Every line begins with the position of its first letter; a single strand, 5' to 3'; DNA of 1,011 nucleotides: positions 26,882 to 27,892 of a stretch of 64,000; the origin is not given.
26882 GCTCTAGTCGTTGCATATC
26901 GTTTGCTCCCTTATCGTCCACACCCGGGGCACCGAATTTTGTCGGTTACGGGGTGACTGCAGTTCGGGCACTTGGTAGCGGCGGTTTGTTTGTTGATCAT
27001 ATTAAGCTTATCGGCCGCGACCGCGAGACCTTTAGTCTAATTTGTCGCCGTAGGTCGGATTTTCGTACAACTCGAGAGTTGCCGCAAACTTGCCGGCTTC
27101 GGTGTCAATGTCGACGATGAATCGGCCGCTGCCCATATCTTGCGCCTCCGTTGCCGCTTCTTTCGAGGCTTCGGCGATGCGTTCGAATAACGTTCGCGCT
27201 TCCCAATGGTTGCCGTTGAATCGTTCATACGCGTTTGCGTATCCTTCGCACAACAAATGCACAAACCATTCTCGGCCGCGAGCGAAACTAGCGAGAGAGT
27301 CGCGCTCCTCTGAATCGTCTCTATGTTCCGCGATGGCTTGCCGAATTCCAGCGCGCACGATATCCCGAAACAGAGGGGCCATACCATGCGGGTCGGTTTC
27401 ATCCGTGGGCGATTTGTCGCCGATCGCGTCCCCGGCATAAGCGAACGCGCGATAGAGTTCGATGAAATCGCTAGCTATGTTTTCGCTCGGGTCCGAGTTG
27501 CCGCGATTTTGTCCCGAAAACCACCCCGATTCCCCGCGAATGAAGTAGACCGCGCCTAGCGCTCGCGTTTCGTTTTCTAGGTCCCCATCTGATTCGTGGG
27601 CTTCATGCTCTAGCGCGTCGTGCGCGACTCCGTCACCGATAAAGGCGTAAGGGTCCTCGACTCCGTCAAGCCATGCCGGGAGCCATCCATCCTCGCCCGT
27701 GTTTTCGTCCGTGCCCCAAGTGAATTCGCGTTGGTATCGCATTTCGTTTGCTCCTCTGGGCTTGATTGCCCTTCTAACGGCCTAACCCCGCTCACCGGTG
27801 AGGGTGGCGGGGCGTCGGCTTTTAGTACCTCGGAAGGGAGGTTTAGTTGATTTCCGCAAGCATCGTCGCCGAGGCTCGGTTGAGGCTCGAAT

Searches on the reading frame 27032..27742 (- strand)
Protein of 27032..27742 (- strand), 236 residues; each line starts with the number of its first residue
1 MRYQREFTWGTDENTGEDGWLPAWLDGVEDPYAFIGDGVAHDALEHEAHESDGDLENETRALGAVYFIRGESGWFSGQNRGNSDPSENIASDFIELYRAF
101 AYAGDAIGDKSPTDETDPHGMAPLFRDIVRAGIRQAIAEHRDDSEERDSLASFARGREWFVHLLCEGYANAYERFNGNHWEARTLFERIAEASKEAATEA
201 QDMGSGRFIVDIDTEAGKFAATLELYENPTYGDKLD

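Call 32: search_protein_families(library=pfam, proteins=[window:27032-27742:-], max_evalue=0.01)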
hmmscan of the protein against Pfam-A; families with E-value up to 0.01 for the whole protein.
window:27032-27742:- (236 aa): 0 families

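Call 68: search_protein_families(library=phrogs, proteins=[window:27032-27742:-], max_evalue=0.001)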
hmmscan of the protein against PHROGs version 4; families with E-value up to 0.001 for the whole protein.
window:27032-27742:- (236 aa): 1 family
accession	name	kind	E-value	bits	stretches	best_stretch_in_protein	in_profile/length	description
phrog_7111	-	unknown function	4.1e-12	47.4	1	12-190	11-187/224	-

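Call 69: search_protein_families(library=padloc, proteins=[window:27032-27742:-], max_evalue=0.01)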
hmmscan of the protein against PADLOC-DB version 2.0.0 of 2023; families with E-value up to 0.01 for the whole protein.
window:27032-27742:- (236 aa): 0 families
